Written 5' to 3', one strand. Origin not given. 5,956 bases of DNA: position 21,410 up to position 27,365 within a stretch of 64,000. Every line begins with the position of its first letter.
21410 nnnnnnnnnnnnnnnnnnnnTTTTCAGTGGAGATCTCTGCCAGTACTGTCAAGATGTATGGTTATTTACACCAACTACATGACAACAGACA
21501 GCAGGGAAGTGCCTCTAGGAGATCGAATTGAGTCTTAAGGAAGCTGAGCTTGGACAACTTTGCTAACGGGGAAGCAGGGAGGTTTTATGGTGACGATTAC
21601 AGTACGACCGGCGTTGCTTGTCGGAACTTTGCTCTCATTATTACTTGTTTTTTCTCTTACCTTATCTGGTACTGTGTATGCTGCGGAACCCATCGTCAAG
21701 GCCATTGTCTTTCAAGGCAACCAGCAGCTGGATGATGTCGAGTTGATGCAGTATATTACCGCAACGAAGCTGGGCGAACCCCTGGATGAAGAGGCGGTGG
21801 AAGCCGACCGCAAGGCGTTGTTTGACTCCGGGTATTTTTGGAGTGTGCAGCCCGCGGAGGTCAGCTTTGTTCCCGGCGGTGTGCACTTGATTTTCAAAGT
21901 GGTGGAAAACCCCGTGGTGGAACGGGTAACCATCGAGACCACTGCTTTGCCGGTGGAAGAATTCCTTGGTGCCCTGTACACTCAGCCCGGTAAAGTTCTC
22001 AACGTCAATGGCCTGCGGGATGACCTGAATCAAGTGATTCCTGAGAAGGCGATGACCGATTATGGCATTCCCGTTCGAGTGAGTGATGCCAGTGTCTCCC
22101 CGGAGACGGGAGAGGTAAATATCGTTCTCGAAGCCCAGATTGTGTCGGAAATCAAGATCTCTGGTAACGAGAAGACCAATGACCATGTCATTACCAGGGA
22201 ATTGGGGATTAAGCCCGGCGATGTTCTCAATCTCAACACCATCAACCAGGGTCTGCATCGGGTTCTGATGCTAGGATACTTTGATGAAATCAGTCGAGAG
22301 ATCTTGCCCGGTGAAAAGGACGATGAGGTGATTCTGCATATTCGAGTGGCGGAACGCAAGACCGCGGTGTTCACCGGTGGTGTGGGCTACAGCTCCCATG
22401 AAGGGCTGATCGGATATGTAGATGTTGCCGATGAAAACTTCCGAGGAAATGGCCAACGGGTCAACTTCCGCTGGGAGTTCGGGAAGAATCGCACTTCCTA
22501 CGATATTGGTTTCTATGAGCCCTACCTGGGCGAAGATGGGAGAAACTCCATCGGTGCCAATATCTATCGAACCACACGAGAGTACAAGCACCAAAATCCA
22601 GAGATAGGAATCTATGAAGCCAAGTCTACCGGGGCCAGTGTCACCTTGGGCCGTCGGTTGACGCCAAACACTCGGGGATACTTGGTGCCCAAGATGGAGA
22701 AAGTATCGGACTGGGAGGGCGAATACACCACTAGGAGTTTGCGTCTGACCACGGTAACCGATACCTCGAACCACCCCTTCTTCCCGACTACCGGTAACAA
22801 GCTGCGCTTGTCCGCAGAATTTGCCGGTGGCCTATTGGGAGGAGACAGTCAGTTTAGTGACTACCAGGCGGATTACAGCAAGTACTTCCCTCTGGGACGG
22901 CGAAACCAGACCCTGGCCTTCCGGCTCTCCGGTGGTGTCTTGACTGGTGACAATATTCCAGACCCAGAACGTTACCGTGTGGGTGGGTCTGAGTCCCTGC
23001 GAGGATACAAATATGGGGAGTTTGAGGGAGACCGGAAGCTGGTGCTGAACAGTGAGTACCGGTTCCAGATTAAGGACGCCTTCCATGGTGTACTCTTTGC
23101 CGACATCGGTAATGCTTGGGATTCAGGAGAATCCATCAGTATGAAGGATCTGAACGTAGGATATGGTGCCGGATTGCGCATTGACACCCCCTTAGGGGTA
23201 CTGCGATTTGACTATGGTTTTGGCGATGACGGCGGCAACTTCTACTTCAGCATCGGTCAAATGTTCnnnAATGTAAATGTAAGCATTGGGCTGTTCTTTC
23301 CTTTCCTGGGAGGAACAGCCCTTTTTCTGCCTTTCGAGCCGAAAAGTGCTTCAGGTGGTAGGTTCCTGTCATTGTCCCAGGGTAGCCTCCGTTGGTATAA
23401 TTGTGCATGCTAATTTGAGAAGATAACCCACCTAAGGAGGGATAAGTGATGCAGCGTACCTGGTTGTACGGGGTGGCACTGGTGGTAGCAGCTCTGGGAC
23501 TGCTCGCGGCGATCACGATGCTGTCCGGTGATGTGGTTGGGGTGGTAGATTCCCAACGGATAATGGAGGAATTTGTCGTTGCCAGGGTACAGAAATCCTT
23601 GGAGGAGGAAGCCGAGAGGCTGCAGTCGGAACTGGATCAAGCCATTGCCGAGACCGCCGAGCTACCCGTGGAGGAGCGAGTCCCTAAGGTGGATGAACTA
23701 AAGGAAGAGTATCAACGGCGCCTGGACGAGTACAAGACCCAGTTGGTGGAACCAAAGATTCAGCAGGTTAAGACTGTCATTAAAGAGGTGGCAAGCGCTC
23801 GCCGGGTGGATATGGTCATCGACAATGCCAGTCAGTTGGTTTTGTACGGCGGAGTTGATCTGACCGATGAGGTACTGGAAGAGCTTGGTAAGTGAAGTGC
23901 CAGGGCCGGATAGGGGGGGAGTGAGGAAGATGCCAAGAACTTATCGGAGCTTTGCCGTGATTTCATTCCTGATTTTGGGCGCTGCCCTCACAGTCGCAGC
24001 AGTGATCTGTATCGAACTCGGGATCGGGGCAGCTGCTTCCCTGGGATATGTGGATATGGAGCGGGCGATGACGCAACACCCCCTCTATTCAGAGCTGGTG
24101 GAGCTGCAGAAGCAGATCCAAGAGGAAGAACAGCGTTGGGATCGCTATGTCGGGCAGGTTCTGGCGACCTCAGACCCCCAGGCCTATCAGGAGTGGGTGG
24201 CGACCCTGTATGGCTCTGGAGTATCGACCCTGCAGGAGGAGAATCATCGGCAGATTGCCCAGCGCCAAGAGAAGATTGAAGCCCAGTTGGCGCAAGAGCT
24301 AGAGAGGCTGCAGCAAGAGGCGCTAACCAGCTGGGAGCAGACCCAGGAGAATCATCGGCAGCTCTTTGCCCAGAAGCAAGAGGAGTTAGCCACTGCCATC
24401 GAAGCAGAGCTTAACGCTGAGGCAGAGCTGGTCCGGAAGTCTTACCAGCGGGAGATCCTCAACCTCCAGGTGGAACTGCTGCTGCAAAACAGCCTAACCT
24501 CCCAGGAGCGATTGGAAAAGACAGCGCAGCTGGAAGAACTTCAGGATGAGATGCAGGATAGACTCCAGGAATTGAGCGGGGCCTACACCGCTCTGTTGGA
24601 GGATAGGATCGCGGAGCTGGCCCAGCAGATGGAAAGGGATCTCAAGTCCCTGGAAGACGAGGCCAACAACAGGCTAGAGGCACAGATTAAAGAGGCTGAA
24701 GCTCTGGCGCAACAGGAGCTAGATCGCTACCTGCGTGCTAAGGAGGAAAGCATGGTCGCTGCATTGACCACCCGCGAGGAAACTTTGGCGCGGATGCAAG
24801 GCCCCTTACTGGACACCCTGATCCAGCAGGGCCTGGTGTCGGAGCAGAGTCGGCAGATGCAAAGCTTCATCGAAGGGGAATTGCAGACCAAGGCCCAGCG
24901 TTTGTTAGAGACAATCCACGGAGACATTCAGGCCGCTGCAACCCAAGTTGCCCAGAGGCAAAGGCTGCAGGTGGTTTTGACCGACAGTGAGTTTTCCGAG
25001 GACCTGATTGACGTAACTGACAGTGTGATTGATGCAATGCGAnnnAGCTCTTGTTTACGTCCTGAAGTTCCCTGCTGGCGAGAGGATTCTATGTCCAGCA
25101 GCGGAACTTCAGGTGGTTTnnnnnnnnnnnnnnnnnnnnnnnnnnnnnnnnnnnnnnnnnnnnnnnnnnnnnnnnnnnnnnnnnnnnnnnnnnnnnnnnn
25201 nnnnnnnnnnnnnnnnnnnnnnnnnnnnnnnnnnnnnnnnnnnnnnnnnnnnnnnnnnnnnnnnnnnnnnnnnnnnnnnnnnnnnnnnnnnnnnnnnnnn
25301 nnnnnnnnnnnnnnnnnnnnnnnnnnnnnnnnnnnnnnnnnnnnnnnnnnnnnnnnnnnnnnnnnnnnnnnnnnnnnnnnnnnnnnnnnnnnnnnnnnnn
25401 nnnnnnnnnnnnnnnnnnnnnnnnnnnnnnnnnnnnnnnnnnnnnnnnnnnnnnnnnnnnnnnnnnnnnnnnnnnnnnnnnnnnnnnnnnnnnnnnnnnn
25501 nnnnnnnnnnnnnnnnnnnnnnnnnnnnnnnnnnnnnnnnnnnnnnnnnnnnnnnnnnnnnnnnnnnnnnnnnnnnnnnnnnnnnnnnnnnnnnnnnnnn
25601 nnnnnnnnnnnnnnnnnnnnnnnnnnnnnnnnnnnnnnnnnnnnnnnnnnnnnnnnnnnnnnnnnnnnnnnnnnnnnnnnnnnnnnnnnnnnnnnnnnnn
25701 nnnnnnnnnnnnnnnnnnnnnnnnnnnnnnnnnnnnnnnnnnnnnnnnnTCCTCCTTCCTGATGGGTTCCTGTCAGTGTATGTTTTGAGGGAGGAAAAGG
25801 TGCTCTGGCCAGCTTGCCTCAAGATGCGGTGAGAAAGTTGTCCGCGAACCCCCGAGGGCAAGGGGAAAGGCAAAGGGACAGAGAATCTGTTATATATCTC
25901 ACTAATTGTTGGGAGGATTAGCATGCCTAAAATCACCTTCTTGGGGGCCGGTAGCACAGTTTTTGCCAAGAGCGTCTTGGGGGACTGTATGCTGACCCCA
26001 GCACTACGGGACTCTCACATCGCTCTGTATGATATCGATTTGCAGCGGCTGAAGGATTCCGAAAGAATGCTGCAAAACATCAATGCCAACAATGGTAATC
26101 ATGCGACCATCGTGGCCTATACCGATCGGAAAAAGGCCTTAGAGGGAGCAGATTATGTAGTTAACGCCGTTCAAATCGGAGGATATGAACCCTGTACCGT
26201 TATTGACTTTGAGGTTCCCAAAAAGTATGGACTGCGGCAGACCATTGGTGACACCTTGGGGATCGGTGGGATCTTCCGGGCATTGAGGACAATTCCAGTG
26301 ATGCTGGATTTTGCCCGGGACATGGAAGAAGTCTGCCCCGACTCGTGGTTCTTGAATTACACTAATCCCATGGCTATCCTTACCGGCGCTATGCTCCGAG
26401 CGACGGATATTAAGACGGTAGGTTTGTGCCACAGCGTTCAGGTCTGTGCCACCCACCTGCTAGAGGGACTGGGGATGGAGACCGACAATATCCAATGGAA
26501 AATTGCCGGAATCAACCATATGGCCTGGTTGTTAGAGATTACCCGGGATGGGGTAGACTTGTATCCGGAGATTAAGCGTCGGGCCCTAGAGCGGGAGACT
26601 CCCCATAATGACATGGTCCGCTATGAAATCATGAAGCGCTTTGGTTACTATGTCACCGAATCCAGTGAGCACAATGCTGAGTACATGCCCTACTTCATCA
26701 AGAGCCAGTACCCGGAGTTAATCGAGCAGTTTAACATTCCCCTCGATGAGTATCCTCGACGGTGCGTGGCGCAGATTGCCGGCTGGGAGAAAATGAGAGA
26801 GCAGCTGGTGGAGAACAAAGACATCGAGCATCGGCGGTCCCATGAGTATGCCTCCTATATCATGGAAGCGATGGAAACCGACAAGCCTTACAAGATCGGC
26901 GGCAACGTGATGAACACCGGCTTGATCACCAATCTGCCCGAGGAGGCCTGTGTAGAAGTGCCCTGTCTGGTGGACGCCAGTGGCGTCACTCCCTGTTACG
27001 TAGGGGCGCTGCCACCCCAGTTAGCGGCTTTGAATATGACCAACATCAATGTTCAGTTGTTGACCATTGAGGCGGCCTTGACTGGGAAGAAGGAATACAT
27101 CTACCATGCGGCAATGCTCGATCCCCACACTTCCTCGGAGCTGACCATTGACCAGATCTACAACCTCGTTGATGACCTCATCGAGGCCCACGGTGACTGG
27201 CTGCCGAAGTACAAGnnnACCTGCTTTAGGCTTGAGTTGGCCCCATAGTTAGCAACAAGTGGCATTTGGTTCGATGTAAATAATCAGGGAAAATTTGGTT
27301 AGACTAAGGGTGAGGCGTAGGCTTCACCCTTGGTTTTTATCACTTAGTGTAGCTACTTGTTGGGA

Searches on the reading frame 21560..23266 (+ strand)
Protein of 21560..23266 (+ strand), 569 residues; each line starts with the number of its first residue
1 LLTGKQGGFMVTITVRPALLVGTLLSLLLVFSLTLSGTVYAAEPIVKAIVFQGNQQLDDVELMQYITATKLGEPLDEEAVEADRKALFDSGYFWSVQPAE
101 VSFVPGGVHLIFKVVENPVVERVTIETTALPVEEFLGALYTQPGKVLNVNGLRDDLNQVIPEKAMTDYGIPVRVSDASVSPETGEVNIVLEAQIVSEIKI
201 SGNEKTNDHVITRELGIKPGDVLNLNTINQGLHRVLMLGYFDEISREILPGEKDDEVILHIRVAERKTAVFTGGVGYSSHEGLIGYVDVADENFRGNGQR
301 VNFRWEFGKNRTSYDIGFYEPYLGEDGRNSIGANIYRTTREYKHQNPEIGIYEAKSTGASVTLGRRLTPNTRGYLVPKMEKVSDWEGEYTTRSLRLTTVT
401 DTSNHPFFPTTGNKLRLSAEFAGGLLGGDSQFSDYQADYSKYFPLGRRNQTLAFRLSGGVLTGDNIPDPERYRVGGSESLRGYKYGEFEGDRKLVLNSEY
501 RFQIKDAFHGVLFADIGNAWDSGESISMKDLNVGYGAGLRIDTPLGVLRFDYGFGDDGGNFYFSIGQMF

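Call 17: search_protein_families(library=pfam, proteins=[window:21560-23266:+], max_evalue=0.00001)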
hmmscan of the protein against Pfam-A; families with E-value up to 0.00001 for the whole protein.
window:21560-23266:+ (569 aa): 3 families
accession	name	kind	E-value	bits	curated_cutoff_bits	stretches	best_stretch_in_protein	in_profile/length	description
PF01103.29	Omp85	-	1.5e-51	176.3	24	1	293-569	1-325/325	Omp85 superfamily domain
PF07244.20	POTRA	-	1.9e-29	102.6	21.3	2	195-266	3-79/79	Surface antigen variable number repeat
PF03865.19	ShlB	-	6.1e-06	26.4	22.7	1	428-540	195-310/311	Haemolysin secretion/activation protein ShlB/FhaC/HecB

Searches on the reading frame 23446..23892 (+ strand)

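Call 17: search_protein_families(library=pfam, proteins=[window:23446-23892:+], max_evalue=0.00001)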
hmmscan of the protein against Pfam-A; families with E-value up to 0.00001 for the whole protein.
window:23446-23892:+ (149 aa): 1 family
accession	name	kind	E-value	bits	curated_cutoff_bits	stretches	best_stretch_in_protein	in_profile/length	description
PF03938.19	OmpH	-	1.7e-14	54.7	32.4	1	75-147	67-141/141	Outer membrane protein (OmpH-like)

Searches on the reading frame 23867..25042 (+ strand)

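Call 17: search_protein_families(library=pfam, proteins=[window:23867-25042:+], max_evalue=0.00001)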
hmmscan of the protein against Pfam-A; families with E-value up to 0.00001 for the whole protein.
window:23867-25042:+ (392 aa): 0 families

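Call 19: search_protein_families(library=ncbifam, proteins=[window:23867-25042:+], max_evalue=0.01)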
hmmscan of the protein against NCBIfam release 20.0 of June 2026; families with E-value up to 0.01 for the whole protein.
window:23867-25042:+ (392 aa): 0 families

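Call 53: search_protein_families(library=pfam, proteins=[window:23867-25042:+], max_evalue=0.001)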
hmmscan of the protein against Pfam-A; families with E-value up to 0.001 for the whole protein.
window:23867-25042:+ (392 aa): 1 family
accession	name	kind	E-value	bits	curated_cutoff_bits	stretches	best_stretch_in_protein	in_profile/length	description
PF03938.19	OmpH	-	4.2e-05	24.2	32.4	0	250-391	12-141/141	Outer membrane protein (OmpH-like)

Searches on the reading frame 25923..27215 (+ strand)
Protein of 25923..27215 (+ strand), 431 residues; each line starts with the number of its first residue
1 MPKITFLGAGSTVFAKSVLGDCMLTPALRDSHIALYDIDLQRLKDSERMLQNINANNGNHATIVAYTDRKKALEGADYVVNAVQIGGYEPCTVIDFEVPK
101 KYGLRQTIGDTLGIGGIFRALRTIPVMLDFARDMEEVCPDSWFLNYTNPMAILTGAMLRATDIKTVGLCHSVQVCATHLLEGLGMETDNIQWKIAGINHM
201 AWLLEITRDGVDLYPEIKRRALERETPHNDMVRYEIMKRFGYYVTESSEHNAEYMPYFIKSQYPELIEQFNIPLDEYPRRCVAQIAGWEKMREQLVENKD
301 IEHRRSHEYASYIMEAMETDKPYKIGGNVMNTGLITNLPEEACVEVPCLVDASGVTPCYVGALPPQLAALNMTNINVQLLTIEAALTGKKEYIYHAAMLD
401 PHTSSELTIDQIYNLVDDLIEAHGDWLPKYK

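Call 17: search_protein_families(library=pfam, proteins=[window:25923-27215:+], max_evalue=0.00001)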
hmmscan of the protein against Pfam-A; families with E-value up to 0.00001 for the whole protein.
window:25923-27215:+ (431 aa): 2 families
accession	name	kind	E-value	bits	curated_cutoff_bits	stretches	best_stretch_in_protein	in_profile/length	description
PF11975.13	Glyco_hydro_4C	-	5.6e-69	232.8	24.1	1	194-403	1-211/211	Family 4 glycosyl hydrolase C-terminal domain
PF02056.22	Glyco_hydro_4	-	7.1e-68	228.2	23.2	1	3-183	1-181/183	Family 4 glycosyl hydrolase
